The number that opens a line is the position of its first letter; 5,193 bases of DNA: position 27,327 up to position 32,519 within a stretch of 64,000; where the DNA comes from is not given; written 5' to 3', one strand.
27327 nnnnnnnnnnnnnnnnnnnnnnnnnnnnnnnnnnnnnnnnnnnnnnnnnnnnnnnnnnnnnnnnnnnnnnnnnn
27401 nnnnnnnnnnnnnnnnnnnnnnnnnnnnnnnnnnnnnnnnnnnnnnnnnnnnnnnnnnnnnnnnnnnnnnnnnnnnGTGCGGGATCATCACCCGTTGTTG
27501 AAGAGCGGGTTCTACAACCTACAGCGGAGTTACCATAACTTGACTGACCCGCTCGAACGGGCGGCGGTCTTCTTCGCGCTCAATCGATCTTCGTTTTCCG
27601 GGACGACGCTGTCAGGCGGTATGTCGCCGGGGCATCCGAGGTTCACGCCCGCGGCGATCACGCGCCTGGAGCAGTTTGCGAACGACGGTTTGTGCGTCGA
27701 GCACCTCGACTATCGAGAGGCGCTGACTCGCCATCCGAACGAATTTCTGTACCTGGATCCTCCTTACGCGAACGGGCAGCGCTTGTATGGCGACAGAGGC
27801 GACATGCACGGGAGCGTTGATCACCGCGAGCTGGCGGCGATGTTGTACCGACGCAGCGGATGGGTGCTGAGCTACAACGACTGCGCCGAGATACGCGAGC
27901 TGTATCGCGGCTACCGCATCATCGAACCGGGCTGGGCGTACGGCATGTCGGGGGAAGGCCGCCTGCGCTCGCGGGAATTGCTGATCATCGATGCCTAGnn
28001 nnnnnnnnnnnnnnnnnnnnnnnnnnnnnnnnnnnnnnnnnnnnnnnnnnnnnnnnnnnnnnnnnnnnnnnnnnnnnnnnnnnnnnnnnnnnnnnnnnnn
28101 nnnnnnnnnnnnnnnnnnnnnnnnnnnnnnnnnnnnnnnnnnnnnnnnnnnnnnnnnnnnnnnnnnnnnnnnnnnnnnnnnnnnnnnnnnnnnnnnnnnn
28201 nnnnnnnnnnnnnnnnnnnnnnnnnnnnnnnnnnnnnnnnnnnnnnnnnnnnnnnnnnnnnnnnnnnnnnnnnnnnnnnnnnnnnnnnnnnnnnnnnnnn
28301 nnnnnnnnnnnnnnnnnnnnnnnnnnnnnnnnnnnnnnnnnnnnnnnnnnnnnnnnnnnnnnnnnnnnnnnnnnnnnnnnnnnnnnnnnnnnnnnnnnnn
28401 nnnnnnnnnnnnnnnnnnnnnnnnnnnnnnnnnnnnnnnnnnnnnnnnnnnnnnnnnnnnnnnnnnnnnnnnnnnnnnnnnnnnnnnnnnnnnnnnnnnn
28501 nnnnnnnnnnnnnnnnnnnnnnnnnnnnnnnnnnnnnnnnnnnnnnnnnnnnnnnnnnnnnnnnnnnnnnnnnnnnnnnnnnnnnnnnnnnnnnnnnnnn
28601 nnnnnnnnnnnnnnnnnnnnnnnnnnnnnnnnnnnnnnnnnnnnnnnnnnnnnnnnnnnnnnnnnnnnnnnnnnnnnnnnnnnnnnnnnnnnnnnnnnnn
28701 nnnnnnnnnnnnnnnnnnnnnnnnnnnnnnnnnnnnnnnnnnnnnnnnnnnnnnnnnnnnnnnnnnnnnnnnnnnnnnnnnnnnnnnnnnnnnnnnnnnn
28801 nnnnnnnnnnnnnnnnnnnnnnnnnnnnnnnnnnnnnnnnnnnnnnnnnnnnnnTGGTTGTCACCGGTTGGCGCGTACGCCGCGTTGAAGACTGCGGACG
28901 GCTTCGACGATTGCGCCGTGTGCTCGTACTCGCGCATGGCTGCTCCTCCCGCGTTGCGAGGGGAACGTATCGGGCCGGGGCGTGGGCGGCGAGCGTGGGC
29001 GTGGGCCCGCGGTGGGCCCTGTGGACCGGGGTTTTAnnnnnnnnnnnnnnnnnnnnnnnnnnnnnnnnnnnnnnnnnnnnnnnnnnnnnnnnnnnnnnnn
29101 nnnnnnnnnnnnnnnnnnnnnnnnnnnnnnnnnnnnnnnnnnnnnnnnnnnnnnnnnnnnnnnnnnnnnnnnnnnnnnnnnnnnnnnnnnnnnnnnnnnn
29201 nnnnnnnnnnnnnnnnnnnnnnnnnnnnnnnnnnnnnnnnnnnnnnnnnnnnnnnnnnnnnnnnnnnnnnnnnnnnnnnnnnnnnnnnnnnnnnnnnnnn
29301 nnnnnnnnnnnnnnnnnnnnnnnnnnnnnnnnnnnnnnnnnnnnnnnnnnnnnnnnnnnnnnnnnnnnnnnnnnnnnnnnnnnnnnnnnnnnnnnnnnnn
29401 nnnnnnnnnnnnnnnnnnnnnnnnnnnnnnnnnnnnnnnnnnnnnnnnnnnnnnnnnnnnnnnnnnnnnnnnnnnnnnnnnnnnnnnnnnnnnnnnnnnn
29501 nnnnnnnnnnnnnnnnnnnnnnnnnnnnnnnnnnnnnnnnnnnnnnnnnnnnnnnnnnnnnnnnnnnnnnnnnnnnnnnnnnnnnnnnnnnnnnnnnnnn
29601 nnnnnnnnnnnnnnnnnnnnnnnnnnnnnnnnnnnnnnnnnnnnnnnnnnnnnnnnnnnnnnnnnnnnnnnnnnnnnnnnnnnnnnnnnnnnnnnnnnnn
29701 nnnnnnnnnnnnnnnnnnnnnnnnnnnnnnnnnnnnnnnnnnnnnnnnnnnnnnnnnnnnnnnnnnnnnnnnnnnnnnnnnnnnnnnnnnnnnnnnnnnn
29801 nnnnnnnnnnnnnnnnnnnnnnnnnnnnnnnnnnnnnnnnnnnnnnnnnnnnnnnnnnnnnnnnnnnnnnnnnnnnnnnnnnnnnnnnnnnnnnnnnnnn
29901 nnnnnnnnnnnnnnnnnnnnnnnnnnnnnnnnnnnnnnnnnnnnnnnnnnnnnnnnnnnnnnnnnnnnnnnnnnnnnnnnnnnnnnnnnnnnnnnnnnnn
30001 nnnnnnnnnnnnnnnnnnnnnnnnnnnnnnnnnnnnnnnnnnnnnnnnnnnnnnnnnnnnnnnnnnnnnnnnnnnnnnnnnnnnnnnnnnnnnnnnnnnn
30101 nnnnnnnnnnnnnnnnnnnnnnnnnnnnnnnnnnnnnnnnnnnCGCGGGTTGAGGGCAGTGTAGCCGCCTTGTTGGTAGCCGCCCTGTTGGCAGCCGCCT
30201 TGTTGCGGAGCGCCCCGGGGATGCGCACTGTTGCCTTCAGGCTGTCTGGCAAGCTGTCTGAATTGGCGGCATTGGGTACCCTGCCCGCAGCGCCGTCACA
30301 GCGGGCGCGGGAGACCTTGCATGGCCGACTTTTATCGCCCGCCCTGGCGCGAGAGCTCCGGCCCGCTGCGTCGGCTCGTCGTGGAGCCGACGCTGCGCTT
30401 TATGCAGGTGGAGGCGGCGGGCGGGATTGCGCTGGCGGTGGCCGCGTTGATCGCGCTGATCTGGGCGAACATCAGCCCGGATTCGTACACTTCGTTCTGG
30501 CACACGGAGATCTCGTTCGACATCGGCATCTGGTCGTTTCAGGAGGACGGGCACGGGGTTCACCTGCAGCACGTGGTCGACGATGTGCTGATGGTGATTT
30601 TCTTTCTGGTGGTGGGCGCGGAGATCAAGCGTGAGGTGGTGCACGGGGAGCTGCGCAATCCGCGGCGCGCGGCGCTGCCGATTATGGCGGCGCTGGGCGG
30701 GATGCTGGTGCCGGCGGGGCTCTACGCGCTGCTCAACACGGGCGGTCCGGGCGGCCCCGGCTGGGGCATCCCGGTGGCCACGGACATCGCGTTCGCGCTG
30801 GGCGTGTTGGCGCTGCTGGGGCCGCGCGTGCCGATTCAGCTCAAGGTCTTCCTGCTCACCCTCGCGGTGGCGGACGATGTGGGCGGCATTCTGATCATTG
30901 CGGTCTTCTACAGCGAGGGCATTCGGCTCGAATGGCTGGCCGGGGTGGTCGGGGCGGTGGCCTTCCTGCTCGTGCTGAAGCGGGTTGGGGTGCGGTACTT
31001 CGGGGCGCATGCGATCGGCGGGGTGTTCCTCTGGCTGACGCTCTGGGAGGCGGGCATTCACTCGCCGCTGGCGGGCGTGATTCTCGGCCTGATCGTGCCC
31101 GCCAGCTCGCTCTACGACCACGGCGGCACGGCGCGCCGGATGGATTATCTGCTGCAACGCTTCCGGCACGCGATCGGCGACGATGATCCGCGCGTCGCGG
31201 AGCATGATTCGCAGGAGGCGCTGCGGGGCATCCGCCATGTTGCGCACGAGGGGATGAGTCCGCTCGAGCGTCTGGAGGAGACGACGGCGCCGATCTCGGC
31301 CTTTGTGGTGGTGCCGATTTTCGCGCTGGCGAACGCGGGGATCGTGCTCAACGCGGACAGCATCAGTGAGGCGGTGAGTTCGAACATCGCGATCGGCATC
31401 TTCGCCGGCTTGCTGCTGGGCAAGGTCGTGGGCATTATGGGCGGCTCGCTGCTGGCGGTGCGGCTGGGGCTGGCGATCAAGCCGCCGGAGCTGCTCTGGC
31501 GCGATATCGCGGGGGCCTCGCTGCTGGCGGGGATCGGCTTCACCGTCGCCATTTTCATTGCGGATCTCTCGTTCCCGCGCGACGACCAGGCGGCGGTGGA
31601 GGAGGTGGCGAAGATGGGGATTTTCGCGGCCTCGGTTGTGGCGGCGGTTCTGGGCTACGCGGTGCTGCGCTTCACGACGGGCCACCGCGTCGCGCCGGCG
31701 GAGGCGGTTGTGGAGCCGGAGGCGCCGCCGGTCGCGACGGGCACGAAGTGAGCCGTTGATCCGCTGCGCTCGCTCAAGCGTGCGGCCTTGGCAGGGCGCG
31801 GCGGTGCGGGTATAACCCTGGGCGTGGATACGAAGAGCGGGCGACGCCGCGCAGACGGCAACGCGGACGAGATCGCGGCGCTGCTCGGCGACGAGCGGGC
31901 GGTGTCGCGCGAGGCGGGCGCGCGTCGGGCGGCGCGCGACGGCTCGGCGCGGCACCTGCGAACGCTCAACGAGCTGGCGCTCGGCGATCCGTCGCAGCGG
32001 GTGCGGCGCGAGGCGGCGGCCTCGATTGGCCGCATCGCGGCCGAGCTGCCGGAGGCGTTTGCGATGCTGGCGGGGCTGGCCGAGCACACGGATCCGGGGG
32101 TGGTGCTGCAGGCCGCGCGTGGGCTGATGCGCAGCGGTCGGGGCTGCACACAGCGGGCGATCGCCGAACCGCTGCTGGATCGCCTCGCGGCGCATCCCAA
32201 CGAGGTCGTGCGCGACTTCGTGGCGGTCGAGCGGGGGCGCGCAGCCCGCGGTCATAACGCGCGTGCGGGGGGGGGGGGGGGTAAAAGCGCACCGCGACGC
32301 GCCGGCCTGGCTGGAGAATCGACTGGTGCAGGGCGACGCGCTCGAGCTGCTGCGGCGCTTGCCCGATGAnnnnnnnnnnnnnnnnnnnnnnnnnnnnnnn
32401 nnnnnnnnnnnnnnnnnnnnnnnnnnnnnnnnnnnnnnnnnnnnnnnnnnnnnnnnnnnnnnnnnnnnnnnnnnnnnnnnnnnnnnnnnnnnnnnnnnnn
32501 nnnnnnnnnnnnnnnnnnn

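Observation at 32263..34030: Second R-M module: SPPY beta-class MTase preceded by a 15-G tract, with an overlapping PD-(D/E)XK endonuclease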

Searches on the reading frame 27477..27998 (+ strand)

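Call 7: search_protein_families(library=pfam, proteins=[window:27477-27998:+], max_evalue=0.01)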
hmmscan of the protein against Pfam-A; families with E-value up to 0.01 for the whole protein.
window:27477-27998:+ (173 aa): 1 family
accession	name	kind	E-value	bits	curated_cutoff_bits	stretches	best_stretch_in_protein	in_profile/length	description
PF02086.21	MethyltransfD12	-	2.4e-10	41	22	1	10-157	86-253/253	D12 class N6 adenine-specific DNA methyltransferase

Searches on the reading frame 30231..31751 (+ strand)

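Call 7: search_protein_families(library=pfam, proteins=[window:30231-31751:+], max_evalue=0.01)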
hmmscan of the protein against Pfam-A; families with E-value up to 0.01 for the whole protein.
window:30231-31751:+ (506 aa): 1 family
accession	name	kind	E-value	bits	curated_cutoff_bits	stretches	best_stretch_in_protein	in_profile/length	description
PF06965.17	Na_H_antiport_1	-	4.6e-132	440.9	23.5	1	56-479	2-374/374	Na+/H+ antiporter 1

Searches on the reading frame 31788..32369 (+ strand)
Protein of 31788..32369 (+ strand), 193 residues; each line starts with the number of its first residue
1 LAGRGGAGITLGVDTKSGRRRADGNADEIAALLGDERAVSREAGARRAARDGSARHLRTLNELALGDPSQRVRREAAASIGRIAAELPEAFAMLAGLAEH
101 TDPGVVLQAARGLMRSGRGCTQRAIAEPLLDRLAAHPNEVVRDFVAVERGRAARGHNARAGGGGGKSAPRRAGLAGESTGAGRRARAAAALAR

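Call 7: search_protein_families(library=pfam, proteins=[window:31788-32369:+], max_evalue=0.01)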
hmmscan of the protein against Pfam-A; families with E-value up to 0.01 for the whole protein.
window:31788-32369:+ (193 aa): 2 families
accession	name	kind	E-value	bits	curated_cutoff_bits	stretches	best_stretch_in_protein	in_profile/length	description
PF13646.12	HEAT_2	-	8.5e-16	58.5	27.7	2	62-142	6-80/88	HEAT repeats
PF02985.28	HEAT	-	0.00069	20.1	23.5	0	64-85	8-29/31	HEAT repeat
